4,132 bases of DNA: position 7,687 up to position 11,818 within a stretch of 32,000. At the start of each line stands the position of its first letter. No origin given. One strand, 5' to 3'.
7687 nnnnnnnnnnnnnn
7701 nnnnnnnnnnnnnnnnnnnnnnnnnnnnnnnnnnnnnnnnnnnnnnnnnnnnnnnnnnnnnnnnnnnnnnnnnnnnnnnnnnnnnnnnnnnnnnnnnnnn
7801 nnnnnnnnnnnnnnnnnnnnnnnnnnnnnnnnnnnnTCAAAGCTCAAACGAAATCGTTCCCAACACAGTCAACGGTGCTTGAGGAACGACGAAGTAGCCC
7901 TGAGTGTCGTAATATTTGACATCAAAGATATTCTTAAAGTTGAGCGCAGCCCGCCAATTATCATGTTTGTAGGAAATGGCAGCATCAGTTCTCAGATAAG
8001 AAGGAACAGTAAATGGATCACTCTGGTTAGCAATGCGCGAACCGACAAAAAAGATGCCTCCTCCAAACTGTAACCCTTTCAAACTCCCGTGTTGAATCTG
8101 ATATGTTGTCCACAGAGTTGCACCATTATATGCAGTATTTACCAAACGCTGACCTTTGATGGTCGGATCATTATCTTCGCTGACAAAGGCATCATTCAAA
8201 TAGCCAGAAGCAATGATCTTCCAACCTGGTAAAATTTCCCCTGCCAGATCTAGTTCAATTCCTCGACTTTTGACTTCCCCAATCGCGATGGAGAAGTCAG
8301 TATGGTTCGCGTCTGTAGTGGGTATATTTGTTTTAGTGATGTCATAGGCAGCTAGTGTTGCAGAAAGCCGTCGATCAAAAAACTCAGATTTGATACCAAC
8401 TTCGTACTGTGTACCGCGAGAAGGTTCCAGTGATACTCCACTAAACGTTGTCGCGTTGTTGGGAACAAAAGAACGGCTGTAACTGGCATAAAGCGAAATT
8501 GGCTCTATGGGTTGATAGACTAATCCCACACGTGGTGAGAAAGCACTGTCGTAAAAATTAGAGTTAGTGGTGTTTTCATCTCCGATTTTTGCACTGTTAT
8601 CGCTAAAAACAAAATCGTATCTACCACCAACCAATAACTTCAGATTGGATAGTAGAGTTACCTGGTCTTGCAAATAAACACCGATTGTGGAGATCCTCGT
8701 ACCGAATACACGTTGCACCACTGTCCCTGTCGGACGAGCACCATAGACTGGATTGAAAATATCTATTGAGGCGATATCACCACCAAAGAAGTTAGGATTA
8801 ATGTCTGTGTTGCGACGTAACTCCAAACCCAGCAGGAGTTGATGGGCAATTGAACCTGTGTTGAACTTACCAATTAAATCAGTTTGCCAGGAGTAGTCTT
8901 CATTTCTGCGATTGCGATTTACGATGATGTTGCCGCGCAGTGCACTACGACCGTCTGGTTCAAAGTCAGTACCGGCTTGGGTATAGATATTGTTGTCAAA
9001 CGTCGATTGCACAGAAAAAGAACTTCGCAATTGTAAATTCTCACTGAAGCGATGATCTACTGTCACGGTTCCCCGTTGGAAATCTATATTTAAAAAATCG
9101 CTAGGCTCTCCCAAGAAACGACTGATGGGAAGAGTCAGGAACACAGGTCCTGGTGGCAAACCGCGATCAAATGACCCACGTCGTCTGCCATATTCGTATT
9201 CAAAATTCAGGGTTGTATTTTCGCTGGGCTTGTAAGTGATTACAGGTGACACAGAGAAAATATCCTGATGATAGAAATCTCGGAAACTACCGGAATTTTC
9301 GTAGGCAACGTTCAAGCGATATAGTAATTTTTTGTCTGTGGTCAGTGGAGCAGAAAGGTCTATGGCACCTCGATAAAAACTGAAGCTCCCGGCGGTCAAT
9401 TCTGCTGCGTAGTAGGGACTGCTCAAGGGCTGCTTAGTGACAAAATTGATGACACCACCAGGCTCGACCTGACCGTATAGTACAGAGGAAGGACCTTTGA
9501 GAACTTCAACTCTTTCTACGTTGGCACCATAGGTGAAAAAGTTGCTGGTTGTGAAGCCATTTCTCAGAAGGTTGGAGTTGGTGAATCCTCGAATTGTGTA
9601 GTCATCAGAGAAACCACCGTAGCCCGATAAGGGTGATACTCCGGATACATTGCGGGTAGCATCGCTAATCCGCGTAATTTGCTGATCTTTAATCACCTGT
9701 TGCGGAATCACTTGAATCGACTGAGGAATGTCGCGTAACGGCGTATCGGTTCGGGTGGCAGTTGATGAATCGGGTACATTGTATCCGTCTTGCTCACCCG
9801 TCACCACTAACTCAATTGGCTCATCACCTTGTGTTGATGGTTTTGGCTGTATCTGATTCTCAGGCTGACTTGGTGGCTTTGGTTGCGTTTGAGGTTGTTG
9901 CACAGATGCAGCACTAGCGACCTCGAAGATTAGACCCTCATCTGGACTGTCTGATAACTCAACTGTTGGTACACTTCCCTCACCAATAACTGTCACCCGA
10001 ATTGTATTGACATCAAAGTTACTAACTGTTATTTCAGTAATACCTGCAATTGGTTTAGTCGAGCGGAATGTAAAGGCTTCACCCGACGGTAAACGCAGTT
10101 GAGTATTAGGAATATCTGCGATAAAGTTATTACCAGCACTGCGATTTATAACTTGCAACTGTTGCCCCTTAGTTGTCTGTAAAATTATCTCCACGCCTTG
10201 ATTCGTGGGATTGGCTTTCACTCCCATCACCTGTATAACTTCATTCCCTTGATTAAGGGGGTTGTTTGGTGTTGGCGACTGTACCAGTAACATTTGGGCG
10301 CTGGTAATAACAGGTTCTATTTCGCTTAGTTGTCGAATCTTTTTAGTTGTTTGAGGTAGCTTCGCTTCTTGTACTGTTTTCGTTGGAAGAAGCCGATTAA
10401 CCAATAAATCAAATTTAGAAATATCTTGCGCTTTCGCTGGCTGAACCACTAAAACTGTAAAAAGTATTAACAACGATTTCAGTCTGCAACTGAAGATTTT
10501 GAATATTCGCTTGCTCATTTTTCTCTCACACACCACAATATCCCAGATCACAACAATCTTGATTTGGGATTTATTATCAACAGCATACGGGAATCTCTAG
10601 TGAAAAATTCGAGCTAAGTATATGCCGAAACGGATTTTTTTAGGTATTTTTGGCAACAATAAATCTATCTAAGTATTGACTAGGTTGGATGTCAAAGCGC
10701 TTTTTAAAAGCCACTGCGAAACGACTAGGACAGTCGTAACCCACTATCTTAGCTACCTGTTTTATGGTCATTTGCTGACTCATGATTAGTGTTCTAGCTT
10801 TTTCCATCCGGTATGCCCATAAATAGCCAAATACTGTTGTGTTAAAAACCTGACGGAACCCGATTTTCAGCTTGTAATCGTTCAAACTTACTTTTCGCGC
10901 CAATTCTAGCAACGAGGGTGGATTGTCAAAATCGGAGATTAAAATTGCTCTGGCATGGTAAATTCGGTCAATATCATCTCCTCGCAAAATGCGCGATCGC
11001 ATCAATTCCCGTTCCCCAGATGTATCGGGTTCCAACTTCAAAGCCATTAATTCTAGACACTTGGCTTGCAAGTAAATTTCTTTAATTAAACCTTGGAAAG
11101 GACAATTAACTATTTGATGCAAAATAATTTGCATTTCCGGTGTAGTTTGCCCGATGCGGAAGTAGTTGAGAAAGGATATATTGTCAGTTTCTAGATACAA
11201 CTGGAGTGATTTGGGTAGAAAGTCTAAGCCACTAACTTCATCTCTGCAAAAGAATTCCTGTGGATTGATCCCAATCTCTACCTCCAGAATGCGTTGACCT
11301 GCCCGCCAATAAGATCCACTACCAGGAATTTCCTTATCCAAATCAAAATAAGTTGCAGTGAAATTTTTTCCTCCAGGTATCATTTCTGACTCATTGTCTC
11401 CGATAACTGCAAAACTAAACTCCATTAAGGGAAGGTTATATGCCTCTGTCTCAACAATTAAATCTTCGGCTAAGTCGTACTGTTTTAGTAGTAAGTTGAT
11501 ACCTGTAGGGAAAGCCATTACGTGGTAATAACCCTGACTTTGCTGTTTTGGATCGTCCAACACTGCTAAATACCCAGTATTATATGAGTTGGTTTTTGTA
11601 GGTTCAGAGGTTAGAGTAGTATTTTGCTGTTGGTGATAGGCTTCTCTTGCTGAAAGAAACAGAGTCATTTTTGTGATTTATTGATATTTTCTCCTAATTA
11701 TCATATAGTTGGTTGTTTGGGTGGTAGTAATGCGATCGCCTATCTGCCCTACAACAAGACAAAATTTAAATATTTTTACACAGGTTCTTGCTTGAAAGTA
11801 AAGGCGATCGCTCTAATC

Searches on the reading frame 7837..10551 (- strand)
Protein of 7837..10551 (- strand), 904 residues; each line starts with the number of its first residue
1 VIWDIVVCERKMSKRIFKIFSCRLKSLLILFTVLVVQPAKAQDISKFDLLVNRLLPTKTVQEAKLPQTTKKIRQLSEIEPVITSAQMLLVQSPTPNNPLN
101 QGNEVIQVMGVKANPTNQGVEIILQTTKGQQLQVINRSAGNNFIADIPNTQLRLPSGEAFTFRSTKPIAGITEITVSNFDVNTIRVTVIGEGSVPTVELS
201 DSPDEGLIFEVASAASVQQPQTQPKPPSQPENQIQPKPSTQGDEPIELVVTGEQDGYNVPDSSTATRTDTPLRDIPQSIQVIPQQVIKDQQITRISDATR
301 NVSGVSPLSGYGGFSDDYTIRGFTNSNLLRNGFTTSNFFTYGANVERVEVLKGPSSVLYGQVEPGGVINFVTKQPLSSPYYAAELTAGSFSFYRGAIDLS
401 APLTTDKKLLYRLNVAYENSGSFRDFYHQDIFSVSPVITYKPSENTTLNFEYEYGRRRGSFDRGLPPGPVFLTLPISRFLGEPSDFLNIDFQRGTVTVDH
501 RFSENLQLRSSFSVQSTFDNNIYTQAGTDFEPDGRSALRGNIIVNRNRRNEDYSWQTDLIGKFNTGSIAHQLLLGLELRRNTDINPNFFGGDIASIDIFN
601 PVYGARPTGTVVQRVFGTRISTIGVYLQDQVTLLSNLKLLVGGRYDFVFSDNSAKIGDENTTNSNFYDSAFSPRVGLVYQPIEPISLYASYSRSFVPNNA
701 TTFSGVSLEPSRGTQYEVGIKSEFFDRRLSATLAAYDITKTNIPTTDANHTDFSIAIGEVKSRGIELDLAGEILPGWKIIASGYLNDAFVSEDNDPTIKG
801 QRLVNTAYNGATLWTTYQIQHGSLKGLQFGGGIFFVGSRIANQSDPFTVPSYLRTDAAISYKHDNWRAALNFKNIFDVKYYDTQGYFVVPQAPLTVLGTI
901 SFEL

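Call 44: search_protein_families(library=pfam, proteins=[window:7837-10551:-], max_evalue=0.00001)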
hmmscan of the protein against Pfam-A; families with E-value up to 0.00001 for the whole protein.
window:7837-10551:- (904 aa): 3 families
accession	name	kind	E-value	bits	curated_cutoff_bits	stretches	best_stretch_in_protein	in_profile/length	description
PF00593.30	TonB_dep_Rec_b-barrel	-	2.1e-63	216.1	27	1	442-875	9-436/436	TonB dependent receptor-like, beta-barrel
PF07715.20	Plug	-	2.2e-23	83.2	23.9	1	272-367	2-107/107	TonB-dependent Receptor Plug Domain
PF11741.13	AMIN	-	2e-16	60.4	20.5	1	111-197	2-82/101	AMIN domain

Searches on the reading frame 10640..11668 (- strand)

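Call 44: search_protein_families(library=pfam, proteins=[window:10640-11668:-], max_evalue=0.00001)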
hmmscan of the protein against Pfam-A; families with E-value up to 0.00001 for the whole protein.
window:10640-11668:- (342 aa): 1 family
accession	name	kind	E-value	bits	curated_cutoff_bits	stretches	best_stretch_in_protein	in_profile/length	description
PF12833.13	HTH_18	-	2.2e-18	66.8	33.6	1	256-334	1-79/80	Helix-turn-helix domain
